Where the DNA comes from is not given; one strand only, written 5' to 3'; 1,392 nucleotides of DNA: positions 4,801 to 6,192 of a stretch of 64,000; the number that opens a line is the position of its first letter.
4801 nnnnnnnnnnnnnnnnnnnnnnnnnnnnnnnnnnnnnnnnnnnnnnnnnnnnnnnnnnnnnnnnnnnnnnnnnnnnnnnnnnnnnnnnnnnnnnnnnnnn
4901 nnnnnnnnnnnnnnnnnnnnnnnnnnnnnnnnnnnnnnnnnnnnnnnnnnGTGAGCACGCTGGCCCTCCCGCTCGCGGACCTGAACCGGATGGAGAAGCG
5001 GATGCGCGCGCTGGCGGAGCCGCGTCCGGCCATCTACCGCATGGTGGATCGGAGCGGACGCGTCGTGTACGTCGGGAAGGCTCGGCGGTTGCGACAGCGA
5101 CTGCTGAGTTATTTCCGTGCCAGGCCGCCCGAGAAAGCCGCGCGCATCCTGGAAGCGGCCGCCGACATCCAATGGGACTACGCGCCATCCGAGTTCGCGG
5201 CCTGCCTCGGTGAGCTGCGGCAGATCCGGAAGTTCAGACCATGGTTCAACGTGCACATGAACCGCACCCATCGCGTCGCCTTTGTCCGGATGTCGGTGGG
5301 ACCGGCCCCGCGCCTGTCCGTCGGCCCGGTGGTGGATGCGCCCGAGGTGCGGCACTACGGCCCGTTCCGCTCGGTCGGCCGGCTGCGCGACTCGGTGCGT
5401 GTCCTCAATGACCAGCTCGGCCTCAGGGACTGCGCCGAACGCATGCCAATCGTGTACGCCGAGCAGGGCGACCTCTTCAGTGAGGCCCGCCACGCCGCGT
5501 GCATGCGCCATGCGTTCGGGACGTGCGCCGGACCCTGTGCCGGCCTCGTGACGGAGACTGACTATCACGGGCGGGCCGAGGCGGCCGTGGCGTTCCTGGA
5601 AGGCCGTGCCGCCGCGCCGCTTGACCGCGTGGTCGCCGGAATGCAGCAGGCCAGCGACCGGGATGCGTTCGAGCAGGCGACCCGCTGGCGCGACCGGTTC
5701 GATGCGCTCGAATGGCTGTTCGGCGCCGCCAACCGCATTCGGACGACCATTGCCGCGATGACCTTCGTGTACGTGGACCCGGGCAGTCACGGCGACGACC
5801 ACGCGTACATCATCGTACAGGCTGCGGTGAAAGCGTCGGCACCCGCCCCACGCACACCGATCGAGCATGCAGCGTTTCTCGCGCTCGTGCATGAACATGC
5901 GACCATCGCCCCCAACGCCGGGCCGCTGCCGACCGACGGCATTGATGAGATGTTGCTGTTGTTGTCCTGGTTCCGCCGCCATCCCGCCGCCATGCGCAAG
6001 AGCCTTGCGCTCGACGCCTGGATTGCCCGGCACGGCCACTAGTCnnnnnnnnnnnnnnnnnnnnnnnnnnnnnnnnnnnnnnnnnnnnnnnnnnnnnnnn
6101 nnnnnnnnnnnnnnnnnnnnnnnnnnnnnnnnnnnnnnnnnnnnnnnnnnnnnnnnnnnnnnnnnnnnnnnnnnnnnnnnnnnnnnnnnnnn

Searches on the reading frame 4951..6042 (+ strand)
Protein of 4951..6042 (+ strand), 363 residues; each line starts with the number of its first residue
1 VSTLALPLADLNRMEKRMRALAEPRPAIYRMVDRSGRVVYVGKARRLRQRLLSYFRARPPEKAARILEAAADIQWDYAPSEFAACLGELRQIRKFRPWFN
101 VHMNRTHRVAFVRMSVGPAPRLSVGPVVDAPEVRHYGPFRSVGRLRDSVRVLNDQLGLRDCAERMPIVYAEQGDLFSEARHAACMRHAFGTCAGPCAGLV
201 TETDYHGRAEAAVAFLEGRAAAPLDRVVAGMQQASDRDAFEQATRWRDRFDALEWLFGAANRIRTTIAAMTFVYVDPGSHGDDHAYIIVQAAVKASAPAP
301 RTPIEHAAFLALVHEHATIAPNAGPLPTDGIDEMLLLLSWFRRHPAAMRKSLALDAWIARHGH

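Call 3: search_protein_families(library=pfam, proteins=[window:4951-6042:+], max_evalue=0.01)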
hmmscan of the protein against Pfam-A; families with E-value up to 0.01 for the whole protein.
window:4951-6042:+ (363 aa): 1 family
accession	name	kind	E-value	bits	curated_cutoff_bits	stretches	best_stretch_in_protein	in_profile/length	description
PF02151.25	UVR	-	0.00067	19.8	21.5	1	231-251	11-31/36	UvrB/uvrC motif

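Call 8: search_protein_families(library=ncbifam, proteins=[window:4951-6042:+], max_evalue=0.01)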
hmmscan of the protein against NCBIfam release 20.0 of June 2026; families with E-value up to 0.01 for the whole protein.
window:4951-6042:+ (363 aa): 14 families
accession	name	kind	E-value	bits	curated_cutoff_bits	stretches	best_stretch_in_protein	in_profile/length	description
NF005907.0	PRK07883.1-5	equivalog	1.2e-39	136.2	454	1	15-343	217-541/584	DEDD exonuclease domain-containing protein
NF005906.0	PRK07883.1-4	equivalog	5.2e-39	134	495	1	25-348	215-533/563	DEDD exonuclease domain-containing protein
TIGR00194.1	uvrC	equivalog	1.5e-38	132.8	285.45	1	25-255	11-227/574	excinuclease ABC subunit UvrC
NF001824.0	PRK00558.1-5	equivalog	5.9e-35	120.8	451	1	25-255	17-242/652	excinuclease ABC subunit UvrC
NF011260.0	PRK14666.1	equivalog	1.1e-34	120.3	649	1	21-254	8-233/698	excinuclease ABC subunit C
NF005905.0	PRK07883.1-3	equivalog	4.9e-34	117.9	508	1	9-348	207-538/581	DEDD exonuclease domain-containing protein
NF011262.0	PRK14668.1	equivalog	1.1e-31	109.8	544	1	15-262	5-239/577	excinuclease ABC subunit C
NF011261.0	PRK14667.1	equivalog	2.1e-25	89.3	818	1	24-267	15-244/567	excinuclease ABC subunit C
NF011266.0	PRK14672.1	equivalog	9.2e-23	80.4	1504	1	17-253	12-236/691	excinuclease ABC subunit C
NF005903.0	PRK07883.1-1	equivalog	6.1e-22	77.8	1038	1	8-342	228-553/642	DEDD exonuclease domain-containing protein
NF011263.0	PRK14669.1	equivalog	4e-20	71.9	1108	1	17-254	6-235/624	excinuclease ABC subunit C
NF005904.0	PRK07883.1-2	equivalog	5.7e-20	71.1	969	1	15-345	219-544/584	DEDD exonuclease domain-containing protein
NF011264.0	PRK14670.1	equivalog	1.7e-17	63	1021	1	11-253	5-231/602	excinuclease ABC subunit C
NF007833.0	PRK10545.1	equivalog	1.1e-14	54.3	367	1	25-247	34-243/289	excinuclease Cho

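Call 9: search_solved_structures(query=window:4951-6042:+, max_evalue=1, show_alignments=2)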
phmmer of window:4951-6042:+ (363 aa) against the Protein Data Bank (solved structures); distinct sequences matched with E-value up to 1: 6.
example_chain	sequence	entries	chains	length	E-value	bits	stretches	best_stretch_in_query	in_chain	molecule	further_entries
1yd6_A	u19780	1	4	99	2e-12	50.2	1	13-103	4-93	UvrC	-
1ycz_A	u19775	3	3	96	7.5e-09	38.5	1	19-106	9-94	UvrABC system protein C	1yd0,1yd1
1yd2_A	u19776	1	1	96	2.3e-08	36.9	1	20-106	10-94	UvrABC system protein C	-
1yd3_A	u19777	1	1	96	2.4e-08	36.8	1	19-106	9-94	UvrABC system protein C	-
1yd4_A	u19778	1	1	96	2.7e-08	36.6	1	19-106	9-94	UvrABC system protein C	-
1yd5_A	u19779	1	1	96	9.2e-08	34.9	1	19-105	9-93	UvrABC system protein C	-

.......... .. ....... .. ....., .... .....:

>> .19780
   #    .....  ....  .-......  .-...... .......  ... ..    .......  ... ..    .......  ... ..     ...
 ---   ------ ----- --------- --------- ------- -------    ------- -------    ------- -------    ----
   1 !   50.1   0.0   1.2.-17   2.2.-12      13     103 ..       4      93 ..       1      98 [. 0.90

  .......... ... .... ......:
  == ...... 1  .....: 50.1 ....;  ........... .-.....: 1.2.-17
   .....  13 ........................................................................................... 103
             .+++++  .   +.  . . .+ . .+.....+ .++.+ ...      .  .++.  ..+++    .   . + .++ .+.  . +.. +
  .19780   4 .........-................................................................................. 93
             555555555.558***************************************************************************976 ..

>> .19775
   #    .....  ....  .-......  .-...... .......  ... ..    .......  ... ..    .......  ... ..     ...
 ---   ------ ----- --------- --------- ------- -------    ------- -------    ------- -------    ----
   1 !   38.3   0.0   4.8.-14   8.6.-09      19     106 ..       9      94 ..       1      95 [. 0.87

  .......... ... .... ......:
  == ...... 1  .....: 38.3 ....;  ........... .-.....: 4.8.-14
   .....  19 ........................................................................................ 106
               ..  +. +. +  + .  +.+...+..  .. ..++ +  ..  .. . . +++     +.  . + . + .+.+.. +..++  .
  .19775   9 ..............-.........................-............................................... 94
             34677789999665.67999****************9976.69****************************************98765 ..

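Call 22: find_homologous_proteins(query=window:4990-6042:+, max_evalue=1e-10)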
Query window:4990-6042:+ (350 aa): 1851 proteins with E <= 1e-10 among 8000 candidates; the best 120 are listed.
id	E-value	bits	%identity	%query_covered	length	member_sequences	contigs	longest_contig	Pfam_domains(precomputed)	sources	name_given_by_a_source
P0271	2.4e-233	792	100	100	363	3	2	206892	PF27096.1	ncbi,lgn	ncbi:MAG: hypothetical protein WD934_00830 [Gemmatimonadales bacterium]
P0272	1.9e-185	634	78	100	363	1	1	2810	PF27096.1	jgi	-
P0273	1.4e-184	631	79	100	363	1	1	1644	PF27096.1,PF02151.26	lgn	-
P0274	1.5e-175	601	75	100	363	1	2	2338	PF27096.1,PF02151.26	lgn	-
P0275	1.3e-168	579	75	100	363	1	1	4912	PF27096.1,PF02151.26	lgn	-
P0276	2.1e-148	512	68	99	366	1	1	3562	PF27096.1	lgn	-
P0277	2.0e-145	502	67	98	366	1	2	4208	PF27096.1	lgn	-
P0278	2.0e-145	502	65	99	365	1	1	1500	PF27096.1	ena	-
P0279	2.5e-145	502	63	99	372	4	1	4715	PF27096.1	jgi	-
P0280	5.2e-144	498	64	100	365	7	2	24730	PF27096.1,PF02151.26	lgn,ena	-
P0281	2.6e-143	496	65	99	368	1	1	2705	PF27096.1,PF02151.26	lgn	-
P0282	7.0e-143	494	65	99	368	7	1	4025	PF27096.1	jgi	-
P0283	7.6e-143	494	63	99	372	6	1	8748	PF27096.1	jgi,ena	-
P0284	7.9e-143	494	64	99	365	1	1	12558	PF27096.1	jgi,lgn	jgi:excinuclease ABC subunit C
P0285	2.1e-142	493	65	100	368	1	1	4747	PF27096.1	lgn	-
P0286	3.1e-142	492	63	99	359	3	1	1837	PF27096.1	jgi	jgi:excinuclease ABC subunit C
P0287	4.2e-142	492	62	99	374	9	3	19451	PF27096.1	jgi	jgi:excinuclease ABC subunit C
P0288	1.4e-141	490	62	99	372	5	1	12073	PF27096.1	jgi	jgi:excinuclease ABC subunit C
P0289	2.0e-141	489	64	98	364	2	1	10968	PF27096.1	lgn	-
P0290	2.9e-141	489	62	98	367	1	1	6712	PF27096.1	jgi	jgi:excinuclease ABC subunit C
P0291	5.2e-141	488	63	99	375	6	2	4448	PF27096.1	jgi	jgi:excinuclease ABC subunit C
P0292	6.9e-141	488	64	100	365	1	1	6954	PF27096.1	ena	-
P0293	2.0e-140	486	61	99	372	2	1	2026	PF27096.1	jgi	jgi:excinuclease ABC subunit C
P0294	2.4e-140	486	63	99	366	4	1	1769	PF27096.1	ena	-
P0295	3.4e-140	485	64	99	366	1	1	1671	PF27096.1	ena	-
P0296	1.9e-139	483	63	99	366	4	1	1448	PF27096.1,PF02151.26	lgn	-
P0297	2.8e-139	482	64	99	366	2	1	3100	PF27096.1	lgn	-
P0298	6.2e-139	481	61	99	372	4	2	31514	PF27096.1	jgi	jgi:excinuclease ABC subunit C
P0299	8.8e-139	481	62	98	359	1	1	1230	PF27096.1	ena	-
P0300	1.4e-138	480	63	99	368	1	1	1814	PF27096.1,PF02151.26,PF01541.31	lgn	-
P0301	1.4e-138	480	63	99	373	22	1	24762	PF27096.1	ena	-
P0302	1.8e-138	480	63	99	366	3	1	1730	PF27096.1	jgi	-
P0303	2.0e-138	479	63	99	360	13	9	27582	PF27096.1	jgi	jgi:excinuclease ABC subunit C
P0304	4.7e-138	478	65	95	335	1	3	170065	PF27096.1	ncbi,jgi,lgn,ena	ncbi:MAG TPA: hypothetical protein VGA37_00245 [Gemmatimonadales bacterium]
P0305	1.5e-137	477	60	99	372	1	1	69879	PF27096.1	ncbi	-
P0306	1.6e-137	477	63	99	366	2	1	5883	PF27096.1,PF02151.26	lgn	-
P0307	2.5e-137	476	63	98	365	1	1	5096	PF27096.1,PF02151.26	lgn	-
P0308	2.7e-137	476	63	99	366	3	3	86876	PF27096.1,PF02151.26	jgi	-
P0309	3.1e-137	476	63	99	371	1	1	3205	PF27096.1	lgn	-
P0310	3.1e-137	476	64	99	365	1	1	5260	PF27096.1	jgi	jgi:excinuclease ABC subunit C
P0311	3.8e-137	475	60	99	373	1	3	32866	PF27096.1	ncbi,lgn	-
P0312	9.6e-137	474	62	99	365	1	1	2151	PF27096.1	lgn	-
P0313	1.2e-136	474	60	99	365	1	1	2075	PF27096.1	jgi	jgi:excinuclease ABC subunit C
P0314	1.3e-136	473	60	99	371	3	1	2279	PF27096.1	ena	-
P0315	1.5e-136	473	60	99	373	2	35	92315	PF27096.1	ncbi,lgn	-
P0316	1.7e-136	473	61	100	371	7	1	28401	PF27096.1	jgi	jgi:excinuclease ABC subunit C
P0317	2.0e-136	473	61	99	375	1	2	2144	PF27096.1,PF02151.26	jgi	-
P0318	2.0e-136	473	61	99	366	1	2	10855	PF27096.1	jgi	jgi:excinuclease ABC subunit C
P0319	2.4e-136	473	59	100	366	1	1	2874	PF27096.1,PF01541.31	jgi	jgi:excinuclease ABC subunit C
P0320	3.4e-136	472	63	100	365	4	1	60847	PF27096.1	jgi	jgi:excinuclease ABC subunit C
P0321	3.5e-136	472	62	99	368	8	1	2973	PF27096.1,PF02151.26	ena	-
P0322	3.9e-136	472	60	100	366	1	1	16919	PF27096.1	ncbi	-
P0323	5.3e-136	471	63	99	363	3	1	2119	PF27096.1,PF02151.26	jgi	jgi:excinuclease ABC subunit C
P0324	7.0e-136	471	59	99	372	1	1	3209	PF27096.1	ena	-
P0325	1.4e-135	470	59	99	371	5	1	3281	PF27096.1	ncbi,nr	ncbi:MAG: nuclease [Gemmatimonadales bacterium]|nr:nuclease [Gemmatimonadales bacterium]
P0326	1.7e-135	470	62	99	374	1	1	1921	PF27096.1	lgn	-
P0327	2.9e-135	469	60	100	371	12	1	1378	PF27096.1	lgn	-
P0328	3.0e-135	469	60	96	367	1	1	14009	PF27096.1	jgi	jgi:excinuclease ABC subunit C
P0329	3.3e-135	469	58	100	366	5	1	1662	PF27096.1,PF01541.31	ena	-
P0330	3.9e-135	469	63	99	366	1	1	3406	PF27096.1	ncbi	-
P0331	4.1e-135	469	62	99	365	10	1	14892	PF27096.1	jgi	jgi:excinuclease ABC subunit C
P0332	4.2e-135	469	62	99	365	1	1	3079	PF27096.1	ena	-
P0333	7.4e-135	468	60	99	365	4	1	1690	PF27096.1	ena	-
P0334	9.2e-135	467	62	98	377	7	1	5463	PF27096.1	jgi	-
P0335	1.0e-134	467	62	99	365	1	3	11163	PF27096.1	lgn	-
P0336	1.1e-134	467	64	96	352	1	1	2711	PF27096.1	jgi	jgi:excinuclease ABC subunit C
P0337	1.1e-134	467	62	98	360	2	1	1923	PF27096.1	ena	-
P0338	1.4e-134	467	59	99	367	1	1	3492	PF27096.1,PF01541.31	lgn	-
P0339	1.5e-134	467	61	98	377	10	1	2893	PF27096.1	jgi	-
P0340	1.7e-134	467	64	95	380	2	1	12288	PF27096.1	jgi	jgi:excinuclease ABC subunit C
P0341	1.9e-134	466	58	99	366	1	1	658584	PF27096.1,PF01541.31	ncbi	-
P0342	2.1e-134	466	60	99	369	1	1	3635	PF27096.1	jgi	jgi:excinuclease ABC subunit C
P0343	3.0e-134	466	61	100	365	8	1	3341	PF27096.1,PF02151.26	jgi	jgi:excinuclease ABC subunit C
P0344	3.1e-134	466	60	100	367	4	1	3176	PF27096.1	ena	-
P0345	4.9e-134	465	61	100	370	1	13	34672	PF27096.1,PF01541.31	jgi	jgi:excinuclease ABC subunit C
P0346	5.9e-134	465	61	99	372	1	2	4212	PF27096.1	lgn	-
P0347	6.5e-134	465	60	100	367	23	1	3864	PF27096.1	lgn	-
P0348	6.6e-134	465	62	99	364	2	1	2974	PF27096.1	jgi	jgi:excinuclease ABC subunit C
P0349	6.7e-134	465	61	99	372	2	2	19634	PF27096.1,PF02151.26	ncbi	-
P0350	7.2e-134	464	60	99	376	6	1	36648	PF27096.1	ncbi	-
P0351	1.1e-133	464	59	100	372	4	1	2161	PF27096.1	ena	-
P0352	1.2e-133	464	60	99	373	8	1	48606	PF27096.1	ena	-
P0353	2.2e-133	463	59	100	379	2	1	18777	PF27096.1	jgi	jgi:excinuclease ABC subunit C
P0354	2.5e-133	463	62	96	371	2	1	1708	PF27096.1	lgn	-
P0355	2.5e-133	463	62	98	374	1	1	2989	PF27096.1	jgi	jgi:excinuclease ABC subunit C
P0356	3.0e-133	462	61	99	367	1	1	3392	PF27096.1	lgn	-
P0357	3.4e-133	462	60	98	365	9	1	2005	PF27096.1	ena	-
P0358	4.2e-133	462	62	99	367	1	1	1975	PF27096.1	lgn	-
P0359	4.4e-133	462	59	98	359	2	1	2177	PF27096.1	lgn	-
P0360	5.2e-133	462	60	100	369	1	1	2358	PF27096.1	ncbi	-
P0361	5.7e-133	461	60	99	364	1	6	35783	PF27096.1,PF01541.31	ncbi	-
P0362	6.8e-133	461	59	99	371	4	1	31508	PF27096.1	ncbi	-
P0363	7.2e-133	461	61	99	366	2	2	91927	PF27096.1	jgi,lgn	jgi:excinuclease ABC subunit C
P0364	7.2e-133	461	62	99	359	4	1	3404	PF27096.1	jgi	jgi:excinuclease ABC subunit C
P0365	7.2e-133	461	62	96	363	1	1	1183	PF27096.1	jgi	jgi:excinuclease ABC subunit C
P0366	7.6e-133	461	61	99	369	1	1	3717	PF27096.1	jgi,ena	-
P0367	8.5e-133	461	61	99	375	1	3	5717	PF27096.1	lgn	-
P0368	1.2e-132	460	59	100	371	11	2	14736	PF27096.1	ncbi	-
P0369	1.7e-132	460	61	100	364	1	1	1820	PF27096.1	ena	-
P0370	2.2e-132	460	62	98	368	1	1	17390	PF27096.1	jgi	jgi:excinuclease ABC subunit C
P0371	2.3e-132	460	59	99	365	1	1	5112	PF27096.1,PF02151.26,PF01541.31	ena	-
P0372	2.6e-132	459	62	99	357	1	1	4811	PF27096.1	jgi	jgi:excinuclease ABC subunit C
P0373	3.3e-132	459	59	100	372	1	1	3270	PF27096.1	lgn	-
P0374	3.9e-132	459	60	99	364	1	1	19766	PF27096.1,PF02151.26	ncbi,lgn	-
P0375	4.2e-132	459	61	99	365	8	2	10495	PF27096.1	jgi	-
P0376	5.4e-132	458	60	99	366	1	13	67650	PF27096.1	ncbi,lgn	-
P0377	5.6e-132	458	59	98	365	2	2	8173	PF27096.1,PF02151.26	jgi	-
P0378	6.7e-132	458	59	99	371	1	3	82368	PF27096.1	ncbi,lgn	-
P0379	6.9e-132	458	59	99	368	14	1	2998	PF27096.1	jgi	jgi:excinuclease ABC subunit C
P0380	7.9e-132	458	59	99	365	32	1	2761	PF27096.1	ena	-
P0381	9.3e-132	458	60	99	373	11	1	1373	PF27096.1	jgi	jgi:excinuclease ABC subunit C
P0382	9.6e-132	457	61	99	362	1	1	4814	PF27096.1,PF02151.26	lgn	-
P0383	1.1e-131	457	60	98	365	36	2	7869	PF27096.1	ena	-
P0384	1.1e-131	457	58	99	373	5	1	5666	PF27096.1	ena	-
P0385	1.1e-131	457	59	99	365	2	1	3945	PF27096.1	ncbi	-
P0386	1.8e-131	457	60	99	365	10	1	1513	PF27096.1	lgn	-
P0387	2.1e-131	456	60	99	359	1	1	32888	PF27096.1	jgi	jgi:excinuclease ABC subunit C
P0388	2.1e-131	456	62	98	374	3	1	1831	PF27096.1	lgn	-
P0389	2.5e-131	456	60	99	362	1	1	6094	PF27096.1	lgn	-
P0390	2.6e-131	456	63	98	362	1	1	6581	PF27096.1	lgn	-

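Call 24: find_encoding_contigs(protein=P0341, flank=7000, max_places=2)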
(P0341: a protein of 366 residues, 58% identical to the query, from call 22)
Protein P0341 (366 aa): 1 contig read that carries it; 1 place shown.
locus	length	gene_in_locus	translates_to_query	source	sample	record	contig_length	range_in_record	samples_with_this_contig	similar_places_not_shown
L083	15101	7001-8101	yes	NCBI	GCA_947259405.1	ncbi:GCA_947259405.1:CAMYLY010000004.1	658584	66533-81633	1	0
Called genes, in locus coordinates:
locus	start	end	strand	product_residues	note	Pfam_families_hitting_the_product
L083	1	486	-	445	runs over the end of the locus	PF02878:PGM_PMM_I, PF02879:PGM_PMM_II, PF02880:PGM_PMM_III, PF00408:PGM_PMM_IV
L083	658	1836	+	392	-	PF00155:Aminotran_1_2 (weak), PF01053:Cys_Met_Meta_PP, PF01041:DegT_DnrJ_EryC1 (faint)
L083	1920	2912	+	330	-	PF01435:Peptidase_M48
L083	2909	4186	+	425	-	PF02844:GARS_N, PF01071:GARS_A, PF02786:CPSase_L_D2 (faint), PF02843:GARS_C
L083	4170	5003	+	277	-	PF01149:Fapy_DNA_glyco, PF06831:H2TH, PF06827:zf-FPG_IleRS (weak)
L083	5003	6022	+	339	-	PF07478:Dala_Dala_lig_C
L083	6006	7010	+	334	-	PF12773:DZR (weak), PF24460:DUF7575 (faint), PF15887:Peptidase_Mx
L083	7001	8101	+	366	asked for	PF01541:GIY-YIG (faint), PF27096:UvrC_M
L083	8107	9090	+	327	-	PF01699:Na_Ca_ex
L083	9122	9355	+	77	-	-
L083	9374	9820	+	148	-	-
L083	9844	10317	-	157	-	PF00149:Metallophos (faint), PF12850:Metallophos_2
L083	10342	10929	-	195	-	PF02441:Flavoprotein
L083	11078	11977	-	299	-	PF01040:UbiA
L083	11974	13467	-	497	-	PF20695:UbiD_N, PF01977:UbiD, PF20696:UbiD_C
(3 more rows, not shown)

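Call 25: find_encoding_contigs(protein=P0305, flank=7000, max_places=2)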
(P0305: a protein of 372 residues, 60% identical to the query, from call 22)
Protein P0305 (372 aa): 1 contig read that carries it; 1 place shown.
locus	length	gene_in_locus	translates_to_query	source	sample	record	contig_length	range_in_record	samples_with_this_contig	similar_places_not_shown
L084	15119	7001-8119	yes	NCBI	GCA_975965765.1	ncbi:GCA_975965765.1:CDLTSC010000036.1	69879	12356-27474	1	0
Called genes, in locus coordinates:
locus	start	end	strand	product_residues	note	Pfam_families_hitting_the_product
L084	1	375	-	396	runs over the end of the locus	PF02878:PGM_PMM_I, PF02879:PGM_PMM_II, PF02880:PGM_PMM_III, PF00408:PGM_PMM_IV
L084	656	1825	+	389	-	PF01053:Cys_Met_Meta_PP, PF00155:Aminotran_1_2 (weak), PF01041:DegT_DnrJ_EryC1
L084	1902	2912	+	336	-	PF01435:Peptidase_M48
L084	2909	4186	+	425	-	PF02844:GARS_N, PF01071:GARS_A, PF02843:GARS_C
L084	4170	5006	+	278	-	PF01149:Fapy_DNA_glyco, PF06831:H2TH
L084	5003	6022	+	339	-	PF02655:ATP-grasp_3, PF07478:Dala_Dala_lig_C, PF13535:ATP-grasp_4 (faint)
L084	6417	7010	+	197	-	PF15887:Peptidase_Mx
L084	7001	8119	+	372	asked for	PF27096:UvrC_M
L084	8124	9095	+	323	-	PF01699:Na_Ca_ex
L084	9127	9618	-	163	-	PF00149:Metallophos (faint), PF12850:Metallophos_2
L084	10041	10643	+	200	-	PF04542:Sigma70_r2, PF04545:Sigma70_r4, PF08281:Sigma70_r4_2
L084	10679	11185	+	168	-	-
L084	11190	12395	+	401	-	-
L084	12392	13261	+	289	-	PF09922:LiaF-like_C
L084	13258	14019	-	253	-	PF01887:SAM_HAT_N, PF20257:SAM_HAT_C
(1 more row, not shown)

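Call 50: search_protein_families(library=padloc, proteins=[window:4951-6042:+], max_evalue=0.01)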
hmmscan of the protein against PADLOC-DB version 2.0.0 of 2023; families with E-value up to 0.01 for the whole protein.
window:4951-6042:+ (363 aa): 0 families
